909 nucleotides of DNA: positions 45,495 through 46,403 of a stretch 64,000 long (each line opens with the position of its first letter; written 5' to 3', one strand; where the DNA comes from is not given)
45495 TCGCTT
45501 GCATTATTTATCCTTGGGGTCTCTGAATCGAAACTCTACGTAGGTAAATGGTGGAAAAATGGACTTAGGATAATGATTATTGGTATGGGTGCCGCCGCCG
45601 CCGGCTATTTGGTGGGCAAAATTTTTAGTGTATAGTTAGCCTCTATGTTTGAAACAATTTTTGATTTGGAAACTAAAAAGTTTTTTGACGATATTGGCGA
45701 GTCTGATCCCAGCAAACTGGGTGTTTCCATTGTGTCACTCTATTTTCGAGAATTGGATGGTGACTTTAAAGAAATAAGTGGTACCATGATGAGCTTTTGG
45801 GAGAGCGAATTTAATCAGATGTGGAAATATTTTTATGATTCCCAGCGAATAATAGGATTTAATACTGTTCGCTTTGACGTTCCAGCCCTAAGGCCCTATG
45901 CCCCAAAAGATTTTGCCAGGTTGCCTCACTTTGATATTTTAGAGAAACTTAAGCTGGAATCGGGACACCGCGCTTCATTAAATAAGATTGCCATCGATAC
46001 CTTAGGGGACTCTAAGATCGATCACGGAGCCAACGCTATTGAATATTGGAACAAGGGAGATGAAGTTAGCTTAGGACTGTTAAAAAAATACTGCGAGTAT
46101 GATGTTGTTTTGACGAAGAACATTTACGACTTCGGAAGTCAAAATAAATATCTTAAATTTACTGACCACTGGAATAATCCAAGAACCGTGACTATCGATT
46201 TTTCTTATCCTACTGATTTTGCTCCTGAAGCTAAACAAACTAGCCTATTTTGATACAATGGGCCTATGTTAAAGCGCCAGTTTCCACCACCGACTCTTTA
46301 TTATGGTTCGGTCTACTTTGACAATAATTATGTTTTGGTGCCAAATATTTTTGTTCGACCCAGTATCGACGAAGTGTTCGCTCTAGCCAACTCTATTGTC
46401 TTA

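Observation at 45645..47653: Nuclease trio: DEDDy 3'-5' exonuclease, unknown 174-aa protein, and a Cas4/RecB-like PD-(D/E)XK nuclease with Cys4 signature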

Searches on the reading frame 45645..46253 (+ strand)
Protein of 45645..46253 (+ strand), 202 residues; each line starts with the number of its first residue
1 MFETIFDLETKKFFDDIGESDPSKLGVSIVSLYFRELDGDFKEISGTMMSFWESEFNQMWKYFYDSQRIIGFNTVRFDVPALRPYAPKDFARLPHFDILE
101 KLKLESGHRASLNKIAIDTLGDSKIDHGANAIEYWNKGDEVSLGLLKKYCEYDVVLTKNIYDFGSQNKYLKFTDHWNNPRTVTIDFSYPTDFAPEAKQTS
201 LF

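Call 3: search_protein_families(library=pfam, proteins=[window:45645-46253:+], max_evalue=0.1)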
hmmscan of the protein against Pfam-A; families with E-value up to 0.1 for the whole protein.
window:45645-46253:+ (202 aa): 2 families
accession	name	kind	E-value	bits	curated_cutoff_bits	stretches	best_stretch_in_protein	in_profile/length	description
PF13482.12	RNase_H_2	-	1.5e-07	31.9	22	1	53-162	41-162/165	RNase_H superfamily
PF10108.15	DNA_pol_B_exo2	-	0.004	17.3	24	0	95-161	105-170/213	Predicted 3'-5' exonuclease related to the exonuclease domain of PolB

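Call 4: search_protein_families(library=ncbifam, proteins=[window:45645-46253:+], max_evalue=0.1)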
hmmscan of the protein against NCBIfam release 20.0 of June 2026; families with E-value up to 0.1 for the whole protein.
window:45645-46253:+ (202 aa): 0 families

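Call 5: search_protein_families(library=padloc, proteins=[window:45645-46253:+], max_evalue=0.1)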
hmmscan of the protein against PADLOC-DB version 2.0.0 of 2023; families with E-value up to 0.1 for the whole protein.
window:45645-46253:+ (202 aa): 0 families

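Call 6: search_protein_families(library=phrogs, proteins=[window:45645-46253:+], max_evalue=0.1)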
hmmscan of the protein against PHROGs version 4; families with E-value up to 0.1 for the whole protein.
window:45645-46253:+ (202 aa): 2 families
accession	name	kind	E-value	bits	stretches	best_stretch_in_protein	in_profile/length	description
phrog_403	-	DNA, RNA and nucleotide metabolism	3.4e-09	37.1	1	57-163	132-245/321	DNA polymerase exonuclease subunit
phrog_17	-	DNA, RNA and nucleotide metabolism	0.00017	20.6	1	4-162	673-822/1445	DNA polymerase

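Call 12: find_homologous_proteins(query=window:45645-46253:+)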
Query window:45645-46253:+ (202 aa): 451 proteins with E <= 0.001 among 665 candidates; the best 120 are listed.
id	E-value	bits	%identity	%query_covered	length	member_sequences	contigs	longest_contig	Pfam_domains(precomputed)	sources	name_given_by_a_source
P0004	2.8e-134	463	100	100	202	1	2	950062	PF13482.13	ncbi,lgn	-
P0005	5.0e-90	319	68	100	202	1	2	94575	PF13482.13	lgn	-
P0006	1.5e-89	317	64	100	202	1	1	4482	PF13482.13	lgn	-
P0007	1.3e-88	314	66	100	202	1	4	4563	PF13482.13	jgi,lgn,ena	-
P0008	7.3e-88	312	66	100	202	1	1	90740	PF13482.13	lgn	-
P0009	7.6e-88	312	68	100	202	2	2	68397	PF13482.13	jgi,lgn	-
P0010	7.8e-88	312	67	100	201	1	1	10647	PF13482.13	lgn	-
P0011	3.4e-86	306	67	100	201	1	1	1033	PF13482.13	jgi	-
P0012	8.9e-86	305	66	100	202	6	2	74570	PF13482.13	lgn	-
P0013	5.8e-85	302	62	100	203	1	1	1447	PF13482.13,PF10108.16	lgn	-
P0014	7.1e-85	302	66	100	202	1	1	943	PF13482.13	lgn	-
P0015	1.5e-84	301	64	100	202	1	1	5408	PF13482.13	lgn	-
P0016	2.5e-84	300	65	100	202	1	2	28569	PF13482.13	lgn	-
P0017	6.2e-84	299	66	100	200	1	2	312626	PF13482.13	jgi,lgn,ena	jgi:DEAD/DEAH box helicase domain-containing protein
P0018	8.6e-84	299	65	100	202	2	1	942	PF13482.13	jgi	jgi:DEAD/DEAH box helicase domain-containing protein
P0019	3.2e-83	297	63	100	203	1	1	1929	PF13482.13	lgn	-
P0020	3.5e-83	297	65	100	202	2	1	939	PF13482.13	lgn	-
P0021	1.9e-82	294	63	100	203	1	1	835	PF13482.13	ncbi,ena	-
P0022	3.2e-82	293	64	100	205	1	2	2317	PF13482.13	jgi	jgi:DEAD/DEAH box helicase domain-containing protein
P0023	3.7e-82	293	65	98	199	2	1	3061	PF13482.13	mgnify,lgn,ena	mgnify:FL=1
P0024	4.0e-82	293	64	100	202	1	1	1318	PF13482.13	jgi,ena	-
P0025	5.9e-82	293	63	100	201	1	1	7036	PF13482.13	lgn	-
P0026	7.5e-82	292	66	100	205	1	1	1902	PF13482.13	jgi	jgi:DEAD/DEAH box helicase domain-containing protein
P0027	7.9e-82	292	63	100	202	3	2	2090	PF13482.13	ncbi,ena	ncbi:MAG: ribonuclease H-like domain-containing protein [Patescibacteria group bacterium]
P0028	1.0e-81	292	63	100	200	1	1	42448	PF13482.13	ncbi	-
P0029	1.1e-81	292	64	100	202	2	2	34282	PF13482.13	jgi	jgi:DEAD/DEAH box helicase domain-containing protein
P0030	6.1e-81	289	64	100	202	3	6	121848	PF13482.13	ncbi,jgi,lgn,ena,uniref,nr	ncbi:hypothetical protein A2872_04280 [Candidatus Gottesmanbacteria bacterium RIFCSPHIGHO2_01_FULL_4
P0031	1.2e-80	288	63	100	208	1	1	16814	PF13482.13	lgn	-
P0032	1.6e-80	288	63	100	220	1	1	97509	PF13482.13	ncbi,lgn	-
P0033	4.3e-80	287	63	100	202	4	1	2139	PF13482.13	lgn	-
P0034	6.1e-80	286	63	100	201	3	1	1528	PF13482.13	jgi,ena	-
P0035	9.3e-80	285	61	100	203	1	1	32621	PF13482.13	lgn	-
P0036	1.1e-79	285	63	100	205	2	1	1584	PF13482.13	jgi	jgi:uncharacterized protein YprB with RNaseH-like and TPR domain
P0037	1.6e-79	285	62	100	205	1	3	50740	PF13482.13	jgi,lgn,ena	jgi:DEAD/DEAH box helicase domain-containing protein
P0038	1.8e-79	285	63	100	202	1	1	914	PF13482.13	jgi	jgi:DEAD/DEAH box helicase domain-containing protein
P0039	1.8e-79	284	62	100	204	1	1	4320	PF13482.13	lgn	-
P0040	1.8e-79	284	62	100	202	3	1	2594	PF13482.13,PF10108.16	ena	-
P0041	2.5e-79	284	66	100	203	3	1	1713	PF13482.13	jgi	jgi:DEAD/DEAH box helicase domain-containing protein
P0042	2.6e-79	284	61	100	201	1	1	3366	PF13482.13,PF10108.16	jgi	jgi:DEAD/DEAH box helicase domain-containing protein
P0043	2.6e-79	284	61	100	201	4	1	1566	PF13482.13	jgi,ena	-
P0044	3.9e-79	283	60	99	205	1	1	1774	PF13482.13,PF10108.16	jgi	jgi:DEAD/DEAH box helicase domain-containing protein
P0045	6.3e-79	283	62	99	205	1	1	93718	PF13482.13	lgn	-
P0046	6.5e-79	283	62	100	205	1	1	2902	PF13482.13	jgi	jgi:DEAD/DEAH box helicase domain-containing protein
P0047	8.3e-79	282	61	100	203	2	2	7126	PF13482.13,PF10108.16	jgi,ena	-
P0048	1.0e-78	282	63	100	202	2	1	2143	PF13482.13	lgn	-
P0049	1.7e-78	281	64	99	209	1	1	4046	PF13482.13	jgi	jgi:DEAD/DEAH box helicase domain-containing protein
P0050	1.8e-78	281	63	99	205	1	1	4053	PF13482.13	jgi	jgi:DEAD/DEAH box helicase domain-containing protein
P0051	1.8e-78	281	60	100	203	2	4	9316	PF13482.13,PF10108.16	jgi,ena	-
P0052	2.2e-78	281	62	100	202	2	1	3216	PF13482.13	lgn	-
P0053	2.5e-78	281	60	100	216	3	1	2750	PF13482.13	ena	-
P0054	4.2e-78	280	60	100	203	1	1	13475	PF13482.13,PF10108.16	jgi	-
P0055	4.8e-78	280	65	94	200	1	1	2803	PF13482.13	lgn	-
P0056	6.6e-78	279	63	100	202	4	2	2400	PF13482.13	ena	-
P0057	7.7e-78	279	60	100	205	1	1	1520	PF13482.13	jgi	jgi:DEAD/DEAH box helicase domain-containing protein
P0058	7.8e-78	279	63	99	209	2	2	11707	PF13482.13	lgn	-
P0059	1.5e-77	278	60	100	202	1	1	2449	PF13482.13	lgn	-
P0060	1.9e-77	278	61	100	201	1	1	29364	PF13482.13,PF10108.16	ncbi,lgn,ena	-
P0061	2.1e-77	278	64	100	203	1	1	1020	PF13482.13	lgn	-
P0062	2.3e-77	278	61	100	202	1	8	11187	PF13482.13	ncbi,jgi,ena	-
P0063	2.3e-77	278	61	100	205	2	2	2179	PF13482.13,PF10108.16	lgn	-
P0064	2.3e-77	278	62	100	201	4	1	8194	PF13482.13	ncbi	-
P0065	2.5e-77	277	61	100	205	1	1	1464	PF13482.13,PF10108.16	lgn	-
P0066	2.5e-77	277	60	100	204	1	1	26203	PF13482.13,PF10108.16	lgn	-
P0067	3.1e-77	277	64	100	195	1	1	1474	PF13482.13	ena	-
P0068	3.6e-77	277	61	100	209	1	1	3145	PF13482.13,PF10108.16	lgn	-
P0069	3.7e-77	277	60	100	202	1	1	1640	PF13482.13,PF10108.16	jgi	jgi:DEAD/DEAH box helicase domain-containing protein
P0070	1.5e-76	275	61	100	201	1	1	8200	PF13482.13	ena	-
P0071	1.5e-76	275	60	100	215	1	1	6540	PF13482.13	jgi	jgi:DEAD/DEAH box helicase domain-containing protein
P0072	1.8e-76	275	59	99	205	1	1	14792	PF13482.13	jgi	jgi:DEAD/DEAH box helicase domain-containing protein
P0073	2.0e-76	275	62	99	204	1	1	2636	PF13482.13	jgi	jgi:uncharacterized protein YprB with RNaseH-like and TPR domain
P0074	2.7e-76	274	62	100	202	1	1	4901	PF13482.13,PF10108.16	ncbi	-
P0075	4.3e-76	273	62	100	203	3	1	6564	PF13482.13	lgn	-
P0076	4.9e-76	273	62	100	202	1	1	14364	PF13482.13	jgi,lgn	-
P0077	6.3e-76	273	61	100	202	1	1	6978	PF13482.13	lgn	-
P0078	6.4e-76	273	62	100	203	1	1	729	PF13482.13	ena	-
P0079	1.0e-75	272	63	99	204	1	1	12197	PF13482.13,PF10108.16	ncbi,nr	ncbi:ribonuclease H-like domain-containing protein [Candidatus Microgenomates bacterium]|nr:ribonucl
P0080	1.1e-75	272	61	100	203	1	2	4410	PF13482.13,PF10108.16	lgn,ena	-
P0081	1.4e-75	272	61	100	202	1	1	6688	PF13482.13,PF10108.16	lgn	-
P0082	1.6e-75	272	62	100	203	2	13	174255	PF13482.13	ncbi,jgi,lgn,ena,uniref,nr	ncbi:hypothetical protein A3D00_01440 [Candidatus Woesebacteria bacterium RIFCSPHIGHO2_02_FULL_38_9]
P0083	1.7e-75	271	64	99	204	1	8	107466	PF13482.13,PF10108.16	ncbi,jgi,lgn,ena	-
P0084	1.7e-75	271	59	100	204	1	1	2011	PF13482.13,PF10108.16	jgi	-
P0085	2.3e-75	271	61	100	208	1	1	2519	PF13482.13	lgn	-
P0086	2.4e-75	271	64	100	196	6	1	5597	PF13482.13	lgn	-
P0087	3.1e-75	271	59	100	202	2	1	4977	PF13482.13,PF10108.16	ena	-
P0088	3.1e-75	271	62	100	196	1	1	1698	PF13482.13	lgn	-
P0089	3.3e-75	271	61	92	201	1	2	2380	PF13482.13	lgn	-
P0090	3.6e-75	270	59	99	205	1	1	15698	PF13482.13,PF10108.16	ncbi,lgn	-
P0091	3.9e-75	270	61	99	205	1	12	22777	PF13482.13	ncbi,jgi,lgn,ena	-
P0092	5.2e-75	270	62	99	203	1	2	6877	PF13482.13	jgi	jgi:uncharacterized protein YprB with RNaseH-like and TPR domain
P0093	6.3e-75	270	63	99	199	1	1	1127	PF13482.13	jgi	jgi:DEAD/DEAH box helicase domain-containing protein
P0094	1.1e-74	269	60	92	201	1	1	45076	PF13482.13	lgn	-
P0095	1.2e-74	269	59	100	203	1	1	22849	PF13482.13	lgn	-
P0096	2.1e-74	268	58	100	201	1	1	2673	PF13482.13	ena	-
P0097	2.6e-74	268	62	99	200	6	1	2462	PF13482.13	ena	-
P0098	3.5e-74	267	61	100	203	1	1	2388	PF13482.13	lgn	-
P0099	6.3e-74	266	61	99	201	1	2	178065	PF13482.13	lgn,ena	-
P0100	6.7e-74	266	59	96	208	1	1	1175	PF13482.13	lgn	-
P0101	7.1e-74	266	59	100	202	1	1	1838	PF13482.13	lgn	-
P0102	7.2e-74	266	59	100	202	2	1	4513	PF13482.13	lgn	-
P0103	7.4e-74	266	59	100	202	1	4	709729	PF13482.13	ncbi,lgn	-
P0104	1.0e-73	266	60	100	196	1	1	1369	PF13482.13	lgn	-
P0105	1.1e-73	266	62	100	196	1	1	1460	PF13482.13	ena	-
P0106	1.1e-73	266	62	100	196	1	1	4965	PF13482.13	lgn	-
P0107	1.2e-73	265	61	99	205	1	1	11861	PF13482.13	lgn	-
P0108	1.3e-73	265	60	99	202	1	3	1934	PF13482.13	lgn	-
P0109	1.4e-73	265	59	100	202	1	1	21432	PF13482.13,PF10108.16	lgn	-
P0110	1.4e-73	265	58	100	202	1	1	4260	PF13482.13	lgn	-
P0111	1.5e-73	265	60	99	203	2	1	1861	PF13482.13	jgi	jgi:DEAD/DEAH box helicase domain-containing protein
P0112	1.5e-73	265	61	100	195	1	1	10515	PF13482.13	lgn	-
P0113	1.6e-73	265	61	93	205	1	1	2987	PF13482.13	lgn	-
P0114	1.9e-73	265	60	100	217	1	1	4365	PF13482.13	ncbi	-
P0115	2.4e-73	264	61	99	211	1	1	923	PF13482.13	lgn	-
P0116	2.6e-73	264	59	100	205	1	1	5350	PF13482.13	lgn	-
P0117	2.6e-73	264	59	100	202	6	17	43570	PF13482.13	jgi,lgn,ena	-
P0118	2.8e-73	264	57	99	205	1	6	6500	PF13482.13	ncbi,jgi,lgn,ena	-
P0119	3.6e-73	264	61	100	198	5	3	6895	PF13482.13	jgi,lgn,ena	-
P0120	3.8e-73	264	59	100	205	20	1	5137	PF13482.13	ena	-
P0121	4.2e-73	264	59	100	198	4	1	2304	PF13482.13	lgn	-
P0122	4.5e-73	264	61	99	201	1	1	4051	PF13482.13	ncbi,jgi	-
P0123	6.7e-73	263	60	99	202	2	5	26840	PF13482.13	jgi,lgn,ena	jgi:DEAD/DEAH box helicase domain-containing protein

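Call 17: find_related_loci(query=A1, collection=genome_contigs, flank=8000)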
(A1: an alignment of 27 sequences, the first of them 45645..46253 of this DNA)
Query A1 (202 aa) in genome_contigs; peptide patterns used: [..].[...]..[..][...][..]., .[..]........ (x = any residue, [..] = any of these).
514 stretches matched a pattern; 343 encode a relative of the query (tblastn E <= 1e-3); the best 80 are kept; 80 distinct loci.
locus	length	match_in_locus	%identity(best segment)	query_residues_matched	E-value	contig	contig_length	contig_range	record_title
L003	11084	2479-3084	65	1-202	1e-89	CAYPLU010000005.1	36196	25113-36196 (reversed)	MAG TPA_asm: uncultured Gammaproteobacteria bacterium isolate binchicken_co38_550 genome assembly, contig: NODE_2438_len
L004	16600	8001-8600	63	1-202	2e-87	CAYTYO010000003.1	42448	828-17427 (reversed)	MAG TPA_asm: uncultured Gammaproteobacteria bacterium isolate SRP170004_co1_592 genome assembly, contig: NODE_1154_lengt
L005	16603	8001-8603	63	1-202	4e-86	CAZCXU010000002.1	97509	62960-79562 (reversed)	MAG TPA_asm: uncultured Gammaproteobacteria bacterium isolate SRP170004_co1_29 genome assembly, contig: NODE_240_length_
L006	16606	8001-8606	64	1-202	3e-86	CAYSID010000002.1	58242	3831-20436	MAG TPA_asm: uncultured Gammaproteobacteria bacterium isolate binchicken_co107_25 genome assembly, contig: NODE_1346_len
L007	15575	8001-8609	62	1-202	1e-85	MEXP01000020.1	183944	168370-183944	MAG: Candidatus Amesbacteria bacterium RIFCSPLOWO2_01_FULL_49_25 rifcsplowo2_01_scaffold_62, whole genome shotgun sequen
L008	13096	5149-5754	63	1-202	8e-83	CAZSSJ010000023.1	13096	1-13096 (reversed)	MAG TPA_asm: uncultured Gammaproteobacteria bacterium isolate SRP050083_co1_3 genome assembly, contig: NODE_2100_length_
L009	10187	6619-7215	64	2-202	4e-82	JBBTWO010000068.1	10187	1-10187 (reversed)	MAG: Patescibacteria group bacterium isolate H41-bin046_1 H41_bin046_1_000000000068, whole genome shotgun sequence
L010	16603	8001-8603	61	1-202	3e-82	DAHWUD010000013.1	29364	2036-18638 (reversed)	MAG TPA_asm: Candidatus Amesbacteria bacterium isolate clean1528 NODE_13_length_29364_cov_68.367945, whole genome shotgu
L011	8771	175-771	61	2-202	6e-81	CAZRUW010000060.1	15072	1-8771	MAG TPA_asm: uncultured Gammaproteobacteria bacterium isolate SRP271791_co1_61 genome assembly, contig: k141_18025, whol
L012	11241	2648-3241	64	3-202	3e-80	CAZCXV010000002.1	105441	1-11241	MAG TPA_asm: uncultured Gammaproteobacteria bacterium isolate SRP062349_co2_267 genome assembly, contig: NODE_123_length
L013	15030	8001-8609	58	1-202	2e-79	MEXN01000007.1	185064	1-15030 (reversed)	MAG: Candidatus Amesbacteria bacterium RIFCSPLOWO2_01_FULL_48_25 rifcsplowo2_01_scaffold_52, whole genome shotgun sequen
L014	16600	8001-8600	59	1-202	3e-79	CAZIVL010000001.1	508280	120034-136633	MAG TPA_asm: uncultured Gammaproteobacteria bacterium isolate SRP342105_co1_60 genome assembly, contig: NODE_6_length_50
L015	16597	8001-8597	61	2-202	7e-79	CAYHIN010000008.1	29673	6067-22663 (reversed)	MAG TPA_asm: uncultured Gammaproteobacteria bacterium isolate ERP119705_co13_445 genome assembly, contig: NODE_1918_leng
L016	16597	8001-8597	59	2-202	8e-79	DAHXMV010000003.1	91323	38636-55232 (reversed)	MAG TPA_asm: Candidatus Amesbacteria bacterium isolate clean1627 NODE_3_length_91323_cov_18.121024, whole genome shotgun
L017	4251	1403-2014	60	1-202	7e-79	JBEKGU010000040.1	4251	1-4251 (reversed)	MAG: Candidatus Microgenomates bacterium isolate SPRUCE 260 SPRUCE_260_40, whole genome shotgun sequence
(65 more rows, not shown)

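Call 36: search_solved_structures(query=A1, max_evalue=1, show_alignments=2)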
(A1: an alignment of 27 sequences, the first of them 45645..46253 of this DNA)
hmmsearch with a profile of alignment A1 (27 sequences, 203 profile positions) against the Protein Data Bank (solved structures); distinct sequences matched with E-value up to 1: 4.
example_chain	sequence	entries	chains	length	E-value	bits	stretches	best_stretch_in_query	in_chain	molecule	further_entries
3iay_A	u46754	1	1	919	2.6e-09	40.5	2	45-110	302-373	DNA polymerase delta catalytic subunit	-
7kc0_A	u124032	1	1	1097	3.8e-09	39.9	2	45-110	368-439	DNA polymerase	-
6p1h_A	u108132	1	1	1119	4e-09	39.9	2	45-110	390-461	DNA polymerase delta catalytic subunit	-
6s1m_A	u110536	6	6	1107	0.0026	20.9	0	97-157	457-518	DNA polymerase delta catalytic subunit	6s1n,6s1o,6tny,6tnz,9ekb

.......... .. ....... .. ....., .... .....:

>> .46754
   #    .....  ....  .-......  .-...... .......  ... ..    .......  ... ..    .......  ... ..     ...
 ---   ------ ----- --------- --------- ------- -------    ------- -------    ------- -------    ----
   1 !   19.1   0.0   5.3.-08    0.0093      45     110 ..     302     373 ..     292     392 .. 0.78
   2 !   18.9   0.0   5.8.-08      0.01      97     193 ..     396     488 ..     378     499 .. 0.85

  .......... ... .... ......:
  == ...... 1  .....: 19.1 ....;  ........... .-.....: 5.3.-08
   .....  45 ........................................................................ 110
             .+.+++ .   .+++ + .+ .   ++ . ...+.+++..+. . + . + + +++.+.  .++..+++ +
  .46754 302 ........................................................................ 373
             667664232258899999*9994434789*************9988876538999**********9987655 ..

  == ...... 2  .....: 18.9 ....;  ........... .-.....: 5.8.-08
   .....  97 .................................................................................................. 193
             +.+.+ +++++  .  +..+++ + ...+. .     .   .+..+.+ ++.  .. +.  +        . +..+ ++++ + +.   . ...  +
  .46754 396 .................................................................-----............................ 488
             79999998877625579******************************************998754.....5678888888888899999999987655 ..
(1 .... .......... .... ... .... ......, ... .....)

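Call 55: predict_structure(alignment_id=A1)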
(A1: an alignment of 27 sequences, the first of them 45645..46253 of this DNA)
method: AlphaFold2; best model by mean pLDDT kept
length: 202 residues; sequences in the alignment: 27
mean_pLDDT: 92.0   pTM: 0.88
mean pLDDT of the five models: 92.0, 91.5, 91.3, 90.7, 90.4
residues with pLDDT >= 90: 163; 70-90: 27; 50-70: 6; < 50: 6
segments of 3 or more residues with pLDDT < 50: 198-202
pLDDT, mean of each block of 10 residues (from residue 1): 97 86 96 95 96 97 97 95 96 95 90 96 91 95 98 98 97 92 89 55 41
secondary structure, 60 per line:
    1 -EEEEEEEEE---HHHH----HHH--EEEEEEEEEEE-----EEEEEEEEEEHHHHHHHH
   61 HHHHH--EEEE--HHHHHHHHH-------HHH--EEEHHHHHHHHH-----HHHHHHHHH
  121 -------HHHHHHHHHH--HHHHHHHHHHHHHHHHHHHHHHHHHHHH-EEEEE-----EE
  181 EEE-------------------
elements in order: E2-10 H14-17 E27-37 E43-52 H53-65 E68-71 H74-82 E95-97 H98-106 H112-120 H128-137 H140-167 E169-173 E179-183
